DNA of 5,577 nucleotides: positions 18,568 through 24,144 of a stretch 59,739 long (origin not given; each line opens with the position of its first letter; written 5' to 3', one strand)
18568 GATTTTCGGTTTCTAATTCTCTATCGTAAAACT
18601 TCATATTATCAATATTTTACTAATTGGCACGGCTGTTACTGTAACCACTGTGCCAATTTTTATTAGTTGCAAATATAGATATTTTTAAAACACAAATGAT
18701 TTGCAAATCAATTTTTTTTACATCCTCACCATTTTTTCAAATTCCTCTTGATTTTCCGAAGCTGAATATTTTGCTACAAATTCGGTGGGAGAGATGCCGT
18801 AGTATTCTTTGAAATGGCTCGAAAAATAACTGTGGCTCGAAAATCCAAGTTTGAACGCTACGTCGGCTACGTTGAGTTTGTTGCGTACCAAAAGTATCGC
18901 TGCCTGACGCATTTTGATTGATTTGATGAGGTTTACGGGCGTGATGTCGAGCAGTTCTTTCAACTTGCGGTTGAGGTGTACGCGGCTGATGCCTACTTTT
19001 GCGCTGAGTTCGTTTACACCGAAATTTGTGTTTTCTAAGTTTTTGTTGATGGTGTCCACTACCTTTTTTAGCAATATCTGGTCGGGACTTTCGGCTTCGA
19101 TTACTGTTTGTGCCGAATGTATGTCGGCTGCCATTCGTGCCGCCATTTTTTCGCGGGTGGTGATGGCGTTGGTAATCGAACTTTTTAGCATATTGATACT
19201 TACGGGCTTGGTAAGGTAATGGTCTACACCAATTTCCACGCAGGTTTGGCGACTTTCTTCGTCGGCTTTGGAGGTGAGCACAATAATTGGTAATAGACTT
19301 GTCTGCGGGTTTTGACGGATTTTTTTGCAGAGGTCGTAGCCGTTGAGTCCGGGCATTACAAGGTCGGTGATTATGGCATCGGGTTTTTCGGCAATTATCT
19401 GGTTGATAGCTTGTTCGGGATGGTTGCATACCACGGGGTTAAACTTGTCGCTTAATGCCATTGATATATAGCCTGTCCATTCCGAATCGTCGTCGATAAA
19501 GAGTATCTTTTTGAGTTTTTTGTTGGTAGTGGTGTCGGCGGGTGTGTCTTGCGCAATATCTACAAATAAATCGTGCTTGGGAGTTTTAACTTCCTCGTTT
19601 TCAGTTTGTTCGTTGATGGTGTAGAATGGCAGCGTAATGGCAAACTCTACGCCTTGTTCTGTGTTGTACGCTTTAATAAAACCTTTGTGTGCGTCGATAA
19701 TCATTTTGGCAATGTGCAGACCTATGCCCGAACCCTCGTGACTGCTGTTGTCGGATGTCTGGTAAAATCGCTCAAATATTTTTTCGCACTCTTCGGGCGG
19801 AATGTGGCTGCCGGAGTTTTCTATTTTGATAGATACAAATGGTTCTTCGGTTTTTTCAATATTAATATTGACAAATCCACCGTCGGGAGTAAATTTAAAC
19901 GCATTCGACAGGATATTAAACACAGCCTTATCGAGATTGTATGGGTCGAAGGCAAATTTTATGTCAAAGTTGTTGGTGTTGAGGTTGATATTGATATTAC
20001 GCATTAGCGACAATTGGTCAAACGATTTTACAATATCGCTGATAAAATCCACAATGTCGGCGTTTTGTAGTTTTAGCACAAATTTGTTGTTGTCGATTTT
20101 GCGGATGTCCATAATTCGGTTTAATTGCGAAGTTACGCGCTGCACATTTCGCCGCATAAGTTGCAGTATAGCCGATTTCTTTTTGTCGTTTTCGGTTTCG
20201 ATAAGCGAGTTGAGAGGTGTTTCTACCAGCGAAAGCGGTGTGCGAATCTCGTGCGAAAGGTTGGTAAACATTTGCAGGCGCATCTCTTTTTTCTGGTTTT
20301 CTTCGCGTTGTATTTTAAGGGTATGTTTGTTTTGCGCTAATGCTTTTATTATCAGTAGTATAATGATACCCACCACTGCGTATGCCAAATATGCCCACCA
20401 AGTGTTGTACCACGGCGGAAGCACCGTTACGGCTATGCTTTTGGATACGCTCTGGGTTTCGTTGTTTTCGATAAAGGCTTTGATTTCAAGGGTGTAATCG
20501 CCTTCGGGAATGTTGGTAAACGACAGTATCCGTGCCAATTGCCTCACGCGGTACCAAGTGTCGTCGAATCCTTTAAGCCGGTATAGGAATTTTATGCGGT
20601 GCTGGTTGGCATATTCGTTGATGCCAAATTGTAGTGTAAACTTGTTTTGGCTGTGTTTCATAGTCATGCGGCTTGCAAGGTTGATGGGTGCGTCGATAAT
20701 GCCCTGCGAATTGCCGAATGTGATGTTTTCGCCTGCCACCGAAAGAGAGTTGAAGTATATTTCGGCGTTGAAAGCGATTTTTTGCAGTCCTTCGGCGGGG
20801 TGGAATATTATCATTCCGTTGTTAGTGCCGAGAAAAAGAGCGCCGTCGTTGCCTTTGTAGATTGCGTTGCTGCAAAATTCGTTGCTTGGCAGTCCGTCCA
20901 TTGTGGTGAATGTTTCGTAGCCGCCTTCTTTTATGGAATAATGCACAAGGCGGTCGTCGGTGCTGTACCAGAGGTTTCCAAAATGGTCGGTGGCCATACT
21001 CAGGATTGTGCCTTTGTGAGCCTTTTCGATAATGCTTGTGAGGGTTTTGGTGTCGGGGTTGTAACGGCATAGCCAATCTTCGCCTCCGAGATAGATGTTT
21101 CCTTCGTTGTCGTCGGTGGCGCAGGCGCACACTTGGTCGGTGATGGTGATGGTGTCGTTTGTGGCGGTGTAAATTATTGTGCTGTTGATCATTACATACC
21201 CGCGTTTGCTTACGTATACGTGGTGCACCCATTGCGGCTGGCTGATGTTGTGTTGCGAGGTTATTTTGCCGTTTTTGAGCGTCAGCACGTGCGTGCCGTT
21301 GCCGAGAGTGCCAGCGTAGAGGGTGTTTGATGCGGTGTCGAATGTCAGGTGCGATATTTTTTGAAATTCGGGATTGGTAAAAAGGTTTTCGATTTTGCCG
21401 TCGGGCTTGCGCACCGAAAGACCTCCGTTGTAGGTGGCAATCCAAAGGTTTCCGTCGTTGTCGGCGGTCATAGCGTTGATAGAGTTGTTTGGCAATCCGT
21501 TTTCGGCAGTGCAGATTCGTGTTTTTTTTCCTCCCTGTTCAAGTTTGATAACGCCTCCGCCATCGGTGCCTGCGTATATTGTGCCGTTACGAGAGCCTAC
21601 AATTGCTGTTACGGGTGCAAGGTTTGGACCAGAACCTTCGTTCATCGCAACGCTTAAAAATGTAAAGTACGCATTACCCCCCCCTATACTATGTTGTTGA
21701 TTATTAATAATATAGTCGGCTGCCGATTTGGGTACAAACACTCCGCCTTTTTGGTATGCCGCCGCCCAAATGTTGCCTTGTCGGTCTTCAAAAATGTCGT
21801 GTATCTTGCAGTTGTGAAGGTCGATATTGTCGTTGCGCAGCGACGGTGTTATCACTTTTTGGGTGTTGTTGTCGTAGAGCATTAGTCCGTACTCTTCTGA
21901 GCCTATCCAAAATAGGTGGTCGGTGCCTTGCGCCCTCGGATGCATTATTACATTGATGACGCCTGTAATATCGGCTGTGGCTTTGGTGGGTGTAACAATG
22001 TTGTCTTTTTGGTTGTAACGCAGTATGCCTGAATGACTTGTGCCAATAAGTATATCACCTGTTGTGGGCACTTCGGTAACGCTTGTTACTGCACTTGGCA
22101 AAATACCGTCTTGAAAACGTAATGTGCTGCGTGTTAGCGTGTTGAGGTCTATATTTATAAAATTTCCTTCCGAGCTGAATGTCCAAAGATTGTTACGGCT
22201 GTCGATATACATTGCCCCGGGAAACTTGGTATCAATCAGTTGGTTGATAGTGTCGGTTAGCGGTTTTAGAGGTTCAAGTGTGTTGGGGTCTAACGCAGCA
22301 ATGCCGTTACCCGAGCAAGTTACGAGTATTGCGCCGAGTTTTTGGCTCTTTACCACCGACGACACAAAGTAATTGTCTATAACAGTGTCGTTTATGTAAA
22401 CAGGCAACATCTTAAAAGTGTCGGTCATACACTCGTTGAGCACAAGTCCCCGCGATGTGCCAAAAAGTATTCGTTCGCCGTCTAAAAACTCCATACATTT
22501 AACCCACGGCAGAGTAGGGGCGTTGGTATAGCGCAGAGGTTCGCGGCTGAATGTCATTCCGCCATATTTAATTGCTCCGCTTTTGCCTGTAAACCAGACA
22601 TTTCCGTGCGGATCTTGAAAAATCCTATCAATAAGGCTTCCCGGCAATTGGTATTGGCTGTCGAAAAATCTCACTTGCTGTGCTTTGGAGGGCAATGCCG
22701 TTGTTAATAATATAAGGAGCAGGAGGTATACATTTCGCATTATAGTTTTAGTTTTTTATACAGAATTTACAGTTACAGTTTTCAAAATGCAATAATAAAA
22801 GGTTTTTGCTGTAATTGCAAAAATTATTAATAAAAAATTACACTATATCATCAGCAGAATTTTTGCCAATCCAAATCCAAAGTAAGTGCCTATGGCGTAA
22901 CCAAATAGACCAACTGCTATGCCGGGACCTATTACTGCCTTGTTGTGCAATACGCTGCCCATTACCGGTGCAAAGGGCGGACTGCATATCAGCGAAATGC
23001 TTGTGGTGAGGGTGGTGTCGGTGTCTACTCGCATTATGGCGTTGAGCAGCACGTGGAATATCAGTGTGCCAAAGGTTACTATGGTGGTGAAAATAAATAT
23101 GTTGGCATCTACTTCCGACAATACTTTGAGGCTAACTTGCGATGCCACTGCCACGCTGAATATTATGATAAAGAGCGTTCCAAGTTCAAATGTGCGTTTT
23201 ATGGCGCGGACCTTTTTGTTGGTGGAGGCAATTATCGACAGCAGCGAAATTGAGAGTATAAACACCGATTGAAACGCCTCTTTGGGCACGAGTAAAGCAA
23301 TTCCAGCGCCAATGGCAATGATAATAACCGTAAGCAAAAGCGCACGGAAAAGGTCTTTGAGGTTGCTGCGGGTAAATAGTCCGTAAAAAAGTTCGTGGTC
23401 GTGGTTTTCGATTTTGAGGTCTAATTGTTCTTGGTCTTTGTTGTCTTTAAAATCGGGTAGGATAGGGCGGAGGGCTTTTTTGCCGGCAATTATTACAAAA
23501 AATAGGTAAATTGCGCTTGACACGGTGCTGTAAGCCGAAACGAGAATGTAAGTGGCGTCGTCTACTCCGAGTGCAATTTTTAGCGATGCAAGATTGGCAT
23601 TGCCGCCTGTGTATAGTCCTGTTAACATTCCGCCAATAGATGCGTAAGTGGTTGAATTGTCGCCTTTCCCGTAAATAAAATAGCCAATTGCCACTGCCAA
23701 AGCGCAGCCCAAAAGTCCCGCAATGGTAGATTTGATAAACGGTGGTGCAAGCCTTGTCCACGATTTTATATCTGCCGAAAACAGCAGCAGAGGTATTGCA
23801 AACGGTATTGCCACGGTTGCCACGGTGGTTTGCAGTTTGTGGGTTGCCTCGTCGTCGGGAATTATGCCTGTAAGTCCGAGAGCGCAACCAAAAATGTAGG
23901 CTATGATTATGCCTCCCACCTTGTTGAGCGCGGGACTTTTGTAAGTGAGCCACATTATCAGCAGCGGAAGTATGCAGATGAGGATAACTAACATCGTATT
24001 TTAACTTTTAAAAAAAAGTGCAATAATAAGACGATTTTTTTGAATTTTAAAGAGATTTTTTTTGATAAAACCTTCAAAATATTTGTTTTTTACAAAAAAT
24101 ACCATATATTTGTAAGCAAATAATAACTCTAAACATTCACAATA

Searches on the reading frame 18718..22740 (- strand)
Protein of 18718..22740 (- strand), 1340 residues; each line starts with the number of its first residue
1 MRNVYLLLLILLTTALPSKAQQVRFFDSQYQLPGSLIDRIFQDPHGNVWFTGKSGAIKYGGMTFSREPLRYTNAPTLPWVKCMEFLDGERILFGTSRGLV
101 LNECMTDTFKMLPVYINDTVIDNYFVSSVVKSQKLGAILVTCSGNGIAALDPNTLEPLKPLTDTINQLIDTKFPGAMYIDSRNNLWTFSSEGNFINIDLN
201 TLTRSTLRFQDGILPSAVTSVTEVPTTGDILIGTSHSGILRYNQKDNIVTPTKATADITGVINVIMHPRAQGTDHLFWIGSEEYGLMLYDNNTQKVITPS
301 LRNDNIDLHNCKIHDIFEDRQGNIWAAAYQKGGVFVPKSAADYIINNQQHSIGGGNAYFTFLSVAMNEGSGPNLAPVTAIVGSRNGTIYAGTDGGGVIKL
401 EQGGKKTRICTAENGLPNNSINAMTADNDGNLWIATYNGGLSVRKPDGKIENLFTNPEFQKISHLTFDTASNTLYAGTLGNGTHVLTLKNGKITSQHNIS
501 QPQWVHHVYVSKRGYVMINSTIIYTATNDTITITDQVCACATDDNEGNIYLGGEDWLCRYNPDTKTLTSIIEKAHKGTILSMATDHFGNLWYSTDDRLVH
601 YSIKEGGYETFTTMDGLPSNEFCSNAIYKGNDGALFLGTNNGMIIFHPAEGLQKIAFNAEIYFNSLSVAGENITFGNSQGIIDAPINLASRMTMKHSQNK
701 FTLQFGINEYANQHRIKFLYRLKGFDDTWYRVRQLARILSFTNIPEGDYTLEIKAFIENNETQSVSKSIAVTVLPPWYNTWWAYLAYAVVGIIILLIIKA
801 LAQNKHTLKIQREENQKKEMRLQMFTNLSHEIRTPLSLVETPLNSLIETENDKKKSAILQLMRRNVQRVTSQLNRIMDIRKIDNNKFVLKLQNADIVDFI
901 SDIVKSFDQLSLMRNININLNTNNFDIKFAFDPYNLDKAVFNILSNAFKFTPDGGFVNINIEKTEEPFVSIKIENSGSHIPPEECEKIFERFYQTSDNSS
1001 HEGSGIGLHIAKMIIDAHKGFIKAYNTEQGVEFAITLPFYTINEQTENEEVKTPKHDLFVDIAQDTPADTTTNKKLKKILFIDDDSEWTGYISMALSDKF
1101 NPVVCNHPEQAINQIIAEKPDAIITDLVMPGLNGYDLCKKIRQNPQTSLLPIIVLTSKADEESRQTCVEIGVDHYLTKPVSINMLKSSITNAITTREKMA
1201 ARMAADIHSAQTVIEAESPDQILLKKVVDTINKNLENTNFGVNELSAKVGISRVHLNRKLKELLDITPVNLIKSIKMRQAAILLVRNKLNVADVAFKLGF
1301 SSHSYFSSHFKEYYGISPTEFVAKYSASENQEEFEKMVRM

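Call 76: search_protein_families(library=pfam, proteins=[window:18718-22740:-], max_evalue=0.00001)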
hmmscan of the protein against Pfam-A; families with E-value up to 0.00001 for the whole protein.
window:18718-22740:- (1340 aa): 9 families
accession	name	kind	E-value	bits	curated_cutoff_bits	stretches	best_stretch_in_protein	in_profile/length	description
PF07494.17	Reg_prop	-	1.2e-21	74.4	20.4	1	415-438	1-24/24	Two component regulator propeller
PF02518.31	HATPase_c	-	1.9e-21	77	26.4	1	932-1039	2-109/111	Histidine kinase-, DNA gyrase B-, and HSP90-like ATPase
PF00072.30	Response_reg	-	2.6e-21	76.3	30.2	1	1079-1189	1-110/111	Response regulator receiver domain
PF12833.13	HTH_18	-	2.4e-19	69.8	33.6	1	1245-1322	1-78/80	Helix-turn-helix domain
PF00165.29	HTH_AraC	-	1.9e-13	50.6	26.6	1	1288-1321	8-40/42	Bacterial regulatory helix-turn-helix proteins, AraC family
PF07495.19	Y_Y_Y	-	6.7e-10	39.2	26.6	1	710-774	2-65/65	Y_Y_Y domain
PF00512.31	HisKA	-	1.2e-09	38.5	26.9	1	821-884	2-65/66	His Kinase A (phospho-acceptor) domain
PF08450.18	SGL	-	4.5e-07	30.2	26.3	0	376-449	42-116/246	SMP-30/Gluconolactonase/LRE-like region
PF23409.1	Beta-prop_EML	-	7.7e-07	29.3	88.2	0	541-645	171-265/267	Echinoderm microtubule-associated protein first beta-propeller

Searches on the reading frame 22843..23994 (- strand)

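Call 76: search_protein_families(library=pfam, proteins=[window:22843-23994:-], max_evalue=0.00001)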
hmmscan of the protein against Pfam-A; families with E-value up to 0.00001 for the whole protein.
window:22843-23994:- (383 aa): 1 family
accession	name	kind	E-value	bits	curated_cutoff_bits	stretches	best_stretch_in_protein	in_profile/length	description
PF05684.17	DUF819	-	7.5e-31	107.9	27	1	5-382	3-378/379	Protein of unknown function (DUF819)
